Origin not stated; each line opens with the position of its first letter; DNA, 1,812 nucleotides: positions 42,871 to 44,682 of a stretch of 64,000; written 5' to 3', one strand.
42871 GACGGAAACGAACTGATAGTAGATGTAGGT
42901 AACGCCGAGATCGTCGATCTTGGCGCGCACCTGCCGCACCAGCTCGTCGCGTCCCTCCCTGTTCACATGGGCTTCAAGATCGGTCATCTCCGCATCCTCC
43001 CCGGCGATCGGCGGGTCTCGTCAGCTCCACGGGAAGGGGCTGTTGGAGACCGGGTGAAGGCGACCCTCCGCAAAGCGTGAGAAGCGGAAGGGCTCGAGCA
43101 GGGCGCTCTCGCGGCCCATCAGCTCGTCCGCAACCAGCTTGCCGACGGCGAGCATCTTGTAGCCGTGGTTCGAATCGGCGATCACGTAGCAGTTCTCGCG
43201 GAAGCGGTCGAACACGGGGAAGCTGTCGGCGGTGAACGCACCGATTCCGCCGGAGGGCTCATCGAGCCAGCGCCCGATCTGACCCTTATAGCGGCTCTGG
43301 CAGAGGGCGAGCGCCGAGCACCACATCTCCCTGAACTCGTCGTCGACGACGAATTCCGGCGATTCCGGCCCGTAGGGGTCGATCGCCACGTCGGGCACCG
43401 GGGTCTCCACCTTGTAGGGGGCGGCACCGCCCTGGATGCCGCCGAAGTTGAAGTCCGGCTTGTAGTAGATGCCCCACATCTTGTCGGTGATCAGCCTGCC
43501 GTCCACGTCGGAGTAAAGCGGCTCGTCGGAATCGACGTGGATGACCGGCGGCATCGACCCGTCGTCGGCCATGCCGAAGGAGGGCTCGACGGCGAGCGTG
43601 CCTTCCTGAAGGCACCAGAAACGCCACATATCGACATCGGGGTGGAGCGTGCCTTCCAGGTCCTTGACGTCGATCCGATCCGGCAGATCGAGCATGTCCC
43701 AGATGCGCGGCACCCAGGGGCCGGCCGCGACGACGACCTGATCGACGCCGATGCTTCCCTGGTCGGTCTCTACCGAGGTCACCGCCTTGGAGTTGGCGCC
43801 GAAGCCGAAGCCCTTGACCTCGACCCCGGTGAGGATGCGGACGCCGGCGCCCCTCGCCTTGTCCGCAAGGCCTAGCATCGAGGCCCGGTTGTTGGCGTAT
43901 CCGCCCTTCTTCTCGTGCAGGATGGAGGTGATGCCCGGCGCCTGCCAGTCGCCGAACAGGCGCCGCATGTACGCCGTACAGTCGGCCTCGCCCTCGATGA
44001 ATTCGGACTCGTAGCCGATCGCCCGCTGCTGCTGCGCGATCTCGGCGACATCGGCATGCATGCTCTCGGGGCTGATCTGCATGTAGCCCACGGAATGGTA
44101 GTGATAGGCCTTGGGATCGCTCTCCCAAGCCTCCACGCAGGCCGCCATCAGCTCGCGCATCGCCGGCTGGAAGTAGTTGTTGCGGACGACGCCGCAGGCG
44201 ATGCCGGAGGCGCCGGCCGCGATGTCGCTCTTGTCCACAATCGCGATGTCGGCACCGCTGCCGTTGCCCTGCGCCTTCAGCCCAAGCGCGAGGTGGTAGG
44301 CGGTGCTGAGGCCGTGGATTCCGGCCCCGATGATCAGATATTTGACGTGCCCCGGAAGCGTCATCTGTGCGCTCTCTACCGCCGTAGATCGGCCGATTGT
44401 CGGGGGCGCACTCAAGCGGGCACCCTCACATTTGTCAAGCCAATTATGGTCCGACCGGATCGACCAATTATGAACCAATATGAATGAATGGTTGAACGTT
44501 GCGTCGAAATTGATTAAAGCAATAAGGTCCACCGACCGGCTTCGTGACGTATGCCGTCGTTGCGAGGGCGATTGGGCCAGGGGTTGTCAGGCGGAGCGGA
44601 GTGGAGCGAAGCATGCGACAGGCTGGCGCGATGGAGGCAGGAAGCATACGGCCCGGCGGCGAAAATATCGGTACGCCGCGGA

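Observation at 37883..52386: Bidirectional ~14.5-kb locus coupling a DMFase-type amidohydrolase and a polyamine-type importer to an N-methylglutamate-pathway-like module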

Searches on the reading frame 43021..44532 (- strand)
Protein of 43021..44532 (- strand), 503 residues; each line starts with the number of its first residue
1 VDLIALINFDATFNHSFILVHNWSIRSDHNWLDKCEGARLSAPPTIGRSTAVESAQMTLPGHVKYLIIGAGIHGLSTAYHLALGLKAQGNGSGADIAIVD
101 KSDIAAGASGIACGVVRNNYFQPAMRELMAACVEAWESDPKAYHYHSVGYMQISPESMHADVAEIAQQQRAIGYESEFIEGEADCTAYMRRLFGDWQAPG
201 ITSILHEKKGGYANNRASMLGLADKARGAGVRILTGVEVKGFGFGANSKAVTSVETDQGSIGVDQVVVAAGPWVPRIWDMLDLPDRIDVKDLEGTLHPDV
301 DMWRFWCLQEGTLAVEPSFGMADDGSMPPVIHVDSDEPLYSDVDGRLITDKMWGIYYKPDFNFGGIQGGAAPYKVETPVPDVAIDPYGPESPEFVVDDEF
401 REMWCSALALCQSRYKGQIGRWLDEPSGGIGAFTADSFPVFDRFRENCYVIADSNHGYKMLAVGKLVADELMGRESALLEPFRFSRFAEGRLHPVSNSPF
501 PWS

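Call 4: search_protein_families(library=pfam, proteins=[window:43021-44532:-], max_evalue=0.01)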
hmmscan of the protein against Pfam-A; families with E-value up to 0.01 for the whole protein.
window:43021-44532:- (503 aa): 2 families
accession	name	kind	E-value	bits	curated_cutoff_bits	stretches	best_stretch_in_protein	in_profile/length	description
PF01266.30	DAO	-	5.8e-35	121.9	27.9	1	65-284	2-216/353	FAD dependent oxidoreductase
PF07992.20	Pyr_redox_2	-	0.0019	18.1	26.1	0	223-271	190-236/291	Pyridine nucleotide-disulphide oxidoreductase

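Call 6: search_protein_families(library=ncbifam, proteins=[window:43021-44532:-], max_evalue=0.001)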
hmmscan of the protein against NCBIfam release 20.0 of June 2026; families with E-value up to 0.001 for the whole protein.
window:43021-44532:- (503 aa): 8 families
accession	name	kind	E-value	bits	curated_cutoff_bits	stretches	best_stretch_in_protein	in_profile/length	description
TIGR01373.1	soxB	subfamily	1.5e-17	63.5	529.45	1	65-271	33-237/407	sarcosine oxidase subunit beta family protein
NF008425.0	PRK11259.1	equivalog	1.7e-13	50.3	257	1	64-284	6-215/377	N-methyl-L-tryptophan oxidase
TIGR02352.1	thiamin_ThiO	equivalog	3.6e-12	46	250.8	1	66-283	2-216/351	glycine oxidase ThiO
NF050086.1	pipecolate_AmaA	exception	8.4e-09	34.5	600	1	59-119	22-74/425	L-pipecolate oxidase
TIGR01377.1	soxA_mon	subfamily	9e-09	34.6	479.65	1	66-282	4-208/381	amino oxidase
NF001933.0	PRK00711.1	subfamily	7.9e-07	28.4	383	0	220-282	205-265/429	D-amino acid dehydrogenase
NF040813.1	pro_dh_Thprot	equivalog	4.8e-05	22.6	600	0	65-121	2-49/362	D-proline dehydrogenase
NF008726.1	PRK11728.1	equivalog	0.00085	18.3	299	0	64-284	2-212/389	L-2-hydroxyglutarate oxidase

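Call 27: find_homologous_proteins(query=window:43021-44364:-, max_evalue=1e-20)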
Query window:43021-44364:- (447 aa): 8000 proteins with E <= 1e-20 among 8000 candidates; the best 120 are listed.
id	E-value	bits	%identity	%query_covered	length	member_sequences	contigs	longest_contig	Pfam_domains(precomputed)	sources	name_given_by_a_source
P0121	0.0e+0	1024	98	100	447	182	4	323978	PF01266.31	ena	-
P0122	1.9e-292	988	94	100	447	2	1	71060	PF01266.31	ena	-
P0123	1.2e-290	982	93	100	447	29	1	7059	PF01266.31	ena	-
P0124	3.9e-290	981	93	100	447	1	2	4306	PF01266.31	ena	-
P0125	4.2e-290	981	92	100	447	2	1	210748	PF01266.31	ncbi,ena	-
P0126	4.7e-288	974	92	100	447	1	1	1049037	PF01266.31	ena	-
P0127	5.6e-286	967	91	100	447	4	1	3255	PF01266.31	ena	-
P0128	2.6e-285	965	92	100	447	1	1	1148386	PF01266.31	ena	-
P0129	2.6e-284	961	92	100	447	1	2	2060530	PF01266.31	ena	-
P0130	3.3e-283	958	90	100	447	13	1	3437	PF01266.31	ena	-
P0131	8.0e-283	957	91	100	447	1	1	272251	PF01266.31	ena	-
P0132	9.6e-283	956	90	100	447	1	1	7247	PF01266.31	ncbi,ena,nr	ncbi:MAG: FAD-binding oxidoreductase [Rhodospirillales bacterium]|nr:FAD-binding oxidoreductase [Rho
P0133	1.4e-282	956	90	100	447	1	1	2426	PF01266.31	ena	-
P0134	2.1e-281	952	90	100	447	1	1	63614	PF01266.31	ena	-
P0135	3.6e-281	951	90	100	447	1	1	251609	PF01266.31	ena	-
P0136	7.8e-281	950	89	100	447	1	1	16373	PF01266.31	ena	-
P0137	3.8e-280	948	89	100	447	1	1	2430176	PF01266.31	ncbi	-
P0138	3.9e-280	948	89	100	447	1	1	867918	PF01266.31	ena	-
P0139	9.0e-280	947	89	100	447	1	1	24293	PF01266.31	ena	-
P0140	1.4e-279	946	88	100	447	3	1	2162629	PF01266.31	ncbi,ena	-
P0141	2.9e-279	945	89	100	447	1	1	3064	PF01266.31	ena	-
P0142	4.9e-279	944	89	100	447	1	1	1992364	PF01266.31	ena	-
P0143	7.9e-279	943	89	100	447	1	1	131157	PF01266.31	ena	-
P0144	1.2e-278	943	89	100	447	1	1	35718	PF01266.31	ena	-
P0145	2.1e-278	942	89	100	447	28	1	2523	PF01266.31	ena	-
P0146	4.1e-278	941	88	100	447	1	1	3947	PF01266.31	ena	-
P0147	1.0e-277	940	89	100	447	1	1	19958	PF01266.31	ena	-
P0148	1.2e-277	939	89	100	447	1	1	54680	PF01266.31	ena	-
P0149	1.5e-277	939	88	100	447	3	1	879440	PF01266.31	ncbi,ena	-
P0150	5.7e-277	937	88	100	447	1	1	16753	PF01266.31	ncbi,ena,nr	ncbi:MAG: FAD-binding oxidoreductase [Rhodospirillales bacterium]|nr:FAD-binding oxidoreductase [Rho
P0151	1.3e-276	936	88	100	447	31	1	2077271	PF01266.31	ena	-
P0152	1.4e-276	936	89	100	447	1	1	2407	PF01266.31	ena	-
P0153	2.0e-276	935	88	100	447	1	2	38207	PF01266.31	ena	-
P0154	2.1e-275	932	88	100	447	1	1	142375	PF01266.31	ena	-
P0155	5.2e-275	931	87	100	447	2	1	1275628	PF01266.31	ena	-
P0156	3.6e-274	928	87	100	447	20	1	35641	PF01266.31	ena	-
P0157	6.3e-273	924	87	100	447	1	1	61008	PF01266.31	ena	-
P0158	5.3e-272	921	85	100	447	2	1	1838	PF01266.31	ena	-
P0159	1.1e-269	913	86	100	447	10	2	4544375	PF01266.31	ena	-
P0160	1.1e-268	910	86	100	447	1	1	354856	PF01266.31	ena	-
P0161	6.8e-268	907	85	100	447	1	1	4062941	PF01266.31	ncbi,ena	-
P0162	1.7e-266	903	83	100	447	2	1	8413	PF01266.31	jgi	jgi:glycine/D-amino acid oxidase-like deaminating enzyme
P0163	5.8e-266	901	85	100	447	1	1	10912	PF01266.31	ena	-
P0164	9.3e-258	874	82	100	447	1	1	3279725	PF01266.31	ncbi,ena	-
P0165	3.4e-256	869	81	100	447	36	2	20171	PF01266.31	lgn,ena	-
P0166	3.7e-255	865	81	100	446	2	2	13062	PF01266.31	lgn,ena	-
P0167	6.4e-254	861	81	100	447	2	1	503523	PF01266.31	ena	-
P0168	3.5e-250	849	79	100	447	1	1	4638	PF01266.31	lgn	-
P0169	9.8e-240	815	76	100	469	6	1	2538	PF01266.31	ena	-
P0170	3.7e-238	809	76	100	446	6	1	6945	PF01266.31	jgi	-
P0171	4.7e-238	809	75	100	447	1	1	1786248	PF01266.31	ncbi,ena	-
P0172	3.4e-236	803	75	100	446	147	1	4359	PF01266.31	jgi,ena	-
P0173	3.6e-236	803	76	100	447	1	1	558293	PF01266.31,PF07992.21,PF13454.13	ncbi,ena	-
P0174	1.4e-235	801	77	100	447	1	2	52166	PF01266.31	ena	-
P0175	3.3e-234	796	76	100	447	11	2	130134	PF01266.31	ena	-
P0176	3.6e-234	796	75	100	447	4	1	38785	PF01266.31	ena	-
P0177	2.2e-233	794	75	100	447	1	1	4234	PF01266.31,PF07992.21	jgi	jgi:glycine/D-amino acid oxidase-like deaminating enzyme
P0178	4.5e-232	789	74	100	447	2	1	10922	PF01266.31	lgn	-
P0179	1.6e-231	787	73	100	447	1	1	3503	PF01266.31,PF07992.21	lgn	-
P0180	1.8e-231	787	73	100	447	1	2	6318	PF01266.31,PF07992.21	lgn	-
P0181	1.8e-231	787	73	100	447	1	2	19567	PF01266.31,PF07992.21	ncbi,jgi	jgi:glycine/D-amino acid oxidase-like deaminating enzyme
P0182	1.3e-230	784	73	100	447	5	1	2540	PF01266.31,PF07992.21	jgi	jgi:glycine/D-amino acid oxidase-like deaminating enzyme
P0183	2.0e-230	784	74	100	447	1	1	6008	PF01266.31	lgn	-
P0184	7.5e-230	782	75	100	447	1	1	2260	PF01266.31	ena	-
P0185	2.4e-229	780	73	100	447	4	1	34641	PF01266.31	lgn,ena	-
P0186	2.8e-229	780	72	100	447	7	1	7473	PF01266.31,PF07992.21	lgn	-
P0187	3.8e-229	780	73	100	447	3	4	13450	PF01266.31,PF07992.21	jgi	jgi:glycine/D-amino acid oxidase-like deaminating enzyme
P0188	1.9e-228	777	73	100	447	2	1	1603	PF01266.31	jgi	jgi:glycine/D-amino acid oxidase-like deaminating enzyme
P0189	2.4e-228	777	73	100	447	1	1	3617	PF01266.31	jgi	-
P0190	2.8e-228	777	73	100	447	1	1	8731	PF01266.31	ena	-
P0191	3.6e-228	776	72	100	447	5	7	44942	PF01266.31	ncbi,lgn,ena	-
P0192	3.9e-228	776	73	100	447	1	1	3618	PF01266.31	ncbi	-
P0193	4.9e-228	776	73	100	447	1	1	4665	PF01266.31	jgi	-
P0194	5.5e-228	776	72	100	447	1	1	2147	PF01266.31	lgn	-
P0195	7.8e-228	775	72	100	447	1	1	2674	PF01266.31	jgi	-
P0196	8.5e-228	775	72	100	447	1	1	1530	PF01266.31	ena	-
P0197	9.5e-228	775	73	99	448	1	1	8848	PF01266.31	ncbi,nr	ncbi:MAG: FAD-binding oxidoreductase [Alphaproteobacteria bacterium]|nr:FAD-binding oxidoreductase [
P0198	2.0e-227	774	72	100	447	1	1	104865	PF01266.31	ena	-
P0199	2.3e-227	774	72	100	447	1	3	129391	PF01266.31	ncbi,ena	-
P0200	3.6e-227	773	72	100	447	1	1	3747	PF01266.31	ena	-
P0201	4.5e-227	773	73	100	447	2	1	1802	PF01266.31,PF07992.21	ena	-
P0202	5.3e-227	773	73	100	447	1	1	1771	PF01266.31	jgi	-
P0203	7.5e-227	772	72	100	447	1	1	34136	PF01266.31,PF01593.31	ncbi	ncbi:MAG: NAD(P)/FAD-dependent oxidoreductase [Kiloniellales bacterium]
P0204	1.2e-226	771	72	100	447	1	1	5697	PF01266.31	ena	-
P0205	1.5e-226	771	73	100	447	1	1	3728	PF01266.31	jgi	jgi:glycine/D-amino acid oxidase-like deaminating enzyme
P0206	2.3e-226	770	72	100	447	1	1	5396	PF01266.31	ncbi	-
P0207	2.5e-226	770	72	100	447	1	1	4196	PF01266.31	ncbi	-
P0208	2.8e-226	770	72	100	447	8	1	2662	PF01266.31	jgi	jgi:methylglutamate dehydrogenase subunit A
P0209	4.3e-226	770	72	100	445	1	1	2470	PF01266.31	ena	-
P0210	4.5e-226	769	72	100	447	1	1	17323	PF01266.31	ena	-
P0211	5.0e-226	769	72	100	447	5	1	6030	PF01266.31,PF07992.21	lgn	-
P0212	5.1e-226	769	72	100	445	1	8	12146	PF01266.31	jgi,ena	-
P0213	5.5e-226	769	74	100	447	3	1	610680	PF01266.31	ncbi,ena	-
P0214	9.5e-226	768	72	100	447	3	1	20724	PF01266.31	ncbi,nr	ncbi:MAG TPA: FAD-binding oxidoreductase [Stellaceae bacterium]|nr:FAD-binding oxidoreductase [Stell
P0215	9.8e-226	768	72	100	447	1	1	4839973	PF01266.31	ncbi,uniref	ncbi:NAD(P)/FAD-dependent oxidoreductase [Zavarzinia sp. CC-PAN008]|uniref:NAD(P)/FAD-dependent oxid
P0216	9.8e-226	768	72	100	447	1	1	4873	PF01266.31,PF07992.21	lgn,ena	-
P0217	1.0e-225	768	71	100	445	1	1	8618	PF01266.31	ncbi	-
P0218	1.8e-225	767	71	100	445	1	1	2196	PF01266.31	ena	-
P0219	2.7e-225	767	71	100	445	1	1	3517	PF01266.31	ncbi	-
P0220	4.3e-225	766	71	100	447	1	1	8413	PF01266.31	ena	-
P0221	4.3e-225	766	71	100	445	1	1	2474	PF01266.31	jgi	jgi:glycine/D-amino acid oxidase-like deaminating enzyme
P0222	6.6e-225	766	72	100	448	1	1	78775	PF01266.31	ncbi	ncbi:MAG: NAD(P)/FAD-dependent oxidoreductase [Pseudomonadota bacterium]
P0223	7.6e-225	765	71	100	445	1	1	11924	PF01266.31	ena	-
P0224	7.6e-225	765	71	100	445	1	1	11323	PF01266.31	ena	-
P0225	1.5e-224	764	74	100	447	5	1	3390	PF01266.31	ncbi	-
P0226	1.7e-224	764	72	100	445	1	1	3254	PF01266.31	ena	-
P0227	1.9e-224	764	71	100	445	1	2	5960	PF01266.31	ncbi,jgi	-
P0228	2.5e-224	764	71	100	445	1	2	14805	PF01266.31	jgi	-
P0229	2.5e-224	764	71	100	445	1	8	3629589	PF01266.31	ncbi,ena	-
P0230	2.6e-224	764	71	100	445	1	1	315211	PF01266.31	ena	-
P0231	3.7e-224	763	71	100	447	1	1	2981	PF01266.31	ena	-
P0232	3.7e-224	763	71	100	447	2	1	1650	PF01266.31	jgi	-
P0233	4.1e-224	763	71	100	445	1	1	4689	PF01266.31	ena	-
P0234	4.3e-224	763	71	100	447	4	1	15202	PF01266.31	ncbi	ncbi:MAG: FAD-binding oxidoreductase [Alphaproteobacteria bacterium]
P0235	4.8e-224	763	71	100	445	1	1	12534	PF01266.31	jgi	-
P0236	6.0e-224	762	70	100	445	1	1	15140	PF01266.31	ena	-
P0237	6.4e-224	762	70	100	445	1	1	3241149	PF01266.31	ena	-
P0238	9.2e-224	762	72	100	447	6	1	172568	PF01266.31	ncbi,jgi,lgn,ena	jgi:glycine/D-amino acid oxidase-like deaminating enzyme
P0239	1.2e-223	761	70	100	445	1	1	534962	PF01266.31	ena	-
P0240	1.3e-223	761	70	100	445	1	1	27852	PF01266.31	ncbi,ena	-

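Call 28: find_encoding_contigs(protein=P0215, flank=10000, max_places=2)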
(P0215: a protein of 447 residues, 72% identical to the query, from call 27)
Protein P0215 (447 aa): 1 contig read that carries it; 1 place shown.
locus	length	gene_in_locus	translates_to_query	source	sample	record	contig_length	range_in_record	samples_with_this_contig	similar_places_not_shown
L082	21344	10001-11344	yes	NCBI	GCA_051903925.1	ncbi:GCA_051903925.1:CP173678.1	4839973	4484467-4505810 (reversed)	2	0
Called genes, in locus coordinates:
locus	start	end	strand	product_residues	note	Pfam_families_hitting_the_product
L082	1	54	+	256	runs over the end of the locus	PF23441:SDR (weak), PF00106:adh_short, PF08659:KR, PF13561:adh_short_C2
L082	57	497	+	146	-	PF07813:LTXXQ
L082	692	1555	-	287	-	PF01842:ACT (weak), PF00551:Formyl_trans_N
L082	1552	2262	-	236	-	PF01571:GCV_T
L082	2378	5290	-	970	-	PF13510:Fer2_4, PF00890:FAD_binding_2, PF01946:Thi4 (weak), PF07992:Pyr_redox_2, PF12831:FAD_oxidored, PF17806:SO_alpha_A3, PF01571:GCV_T, PF08669:GCV_T_C, +3 more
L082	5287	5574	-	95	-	PF04267:SoxD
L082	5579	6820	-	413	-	PF01946:Thi4 (weak), PF01266:DAO, PF07992:Pyr_redox_2 (faint)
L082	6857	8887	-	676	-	PF13520:AA_permease_2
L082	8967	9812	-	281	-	PF00392:GntR, PF07729:FCD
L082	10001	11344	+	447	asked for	PF01266:DAO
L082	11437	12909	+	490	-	PF00120:Gln-synt_C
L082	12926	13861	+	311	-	PF13522:GATase_6, PF13537:GATase_7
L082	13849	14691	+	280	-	PF01493:GXGXG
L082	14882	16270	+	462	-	PF01645:Glu_synthase, PF01070:FMN_dh, PF00478:IMPDH (weak), PF03060:NMO (weak)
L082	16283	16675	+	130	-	-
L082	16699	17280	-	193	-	PF05685:Uma2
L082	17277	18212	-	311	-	PF00126:HTH_1, PF03466:LysR_substrate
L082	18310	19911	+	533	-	PF01494:FAD_binding_3, PF21274:Rng_hyd_C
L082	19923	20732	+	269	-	PF00561:Abhydrolase_1, PF00975:Thioesterase, PF12146:Hydrolase_4, PF12697:Abhydrolase_6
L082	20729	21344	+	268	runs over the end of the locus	PF12146:Hydrolase_4, PF00561:Abhydrolase_1, PF12697:Abhydrolase_6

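Call 29: find_encoding_contigs(protein=P0171, flank=10000, max_places=2)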
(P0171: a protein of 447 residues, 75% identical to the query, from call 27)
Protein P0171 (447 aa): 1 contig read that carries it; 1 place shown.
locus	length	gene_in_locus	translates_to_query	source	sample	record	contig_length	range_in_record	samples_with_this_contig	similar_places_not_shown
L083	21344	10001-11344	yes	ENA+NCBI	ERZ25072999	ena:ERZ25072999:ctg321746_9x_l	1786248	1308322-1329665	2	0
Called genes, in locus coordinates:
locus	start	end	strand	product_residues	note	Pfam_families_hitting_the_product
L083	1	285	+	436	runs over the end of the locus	PF13433:Peripla_BP_5 (faint), PF13458:Peripla_BP_6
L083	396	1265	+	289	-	PF02653:BPD_transp_2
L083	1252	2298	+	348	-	PF02653:BPD_transp_2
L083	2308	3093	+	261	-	PF00005:ABC_tran, PF13304:AAA_21 (faint), PF12399:BCA_ABC_TP_C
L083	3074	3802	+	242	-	PF00005:ABC_tran, PF13304:AAA_21 (weak)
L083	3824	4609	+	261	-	PF00106:adh_short, PF08659:KR, PF23441:SDR, PF01370:Epimerase (weak), PF13561:adh_short_C2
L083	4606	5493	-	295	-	PF12146:Hydrolase_4, PF00561:Abhydrolase_1, PF12697:Abhydrolase_6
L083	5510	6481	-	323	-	PF01633:Choline_kinase, PF01636:APH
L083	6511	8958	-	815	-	PF00890:FAD_binding_2 (weak), PF01266:DAO, PF13450:NAD_binding_8 (weak), PF16350:FAO_M, PF01571:GCV_T, PF08669:GCV_T_C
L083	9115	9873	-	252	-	PF00392:GntR, PF14502:HTH_41 (weak), PF07729:FCD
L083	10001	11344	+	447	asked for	PF01266:DAO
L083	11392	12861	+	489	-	PF00120:Gln-synt_C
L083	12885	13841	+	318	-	PF13522:GATase_6, PF13537:GATase_7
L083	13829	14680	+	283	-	PF01493:GXGXG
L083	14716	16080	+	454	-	PF01645:Glu_synthase, PF00478:IMPDH (weak), PF01070:FMN_dh, PF03060:NMO (weak)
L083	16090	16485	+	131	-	-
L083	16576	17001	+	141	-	PF26354:DMF_alpha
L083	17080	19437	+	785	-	PF13385:Laminin_G_3, PF20254:DMFA2_C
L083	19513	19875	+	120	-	PF26354:DMF_alpha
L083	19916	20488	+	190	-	-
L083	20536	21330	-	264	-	PF00106:adh_short, PF01370:Epimerase (weak), PF08659:KR, PF13561:adh_short_C2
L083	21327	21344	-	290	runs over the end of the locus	PF01261:AP_endonuc_2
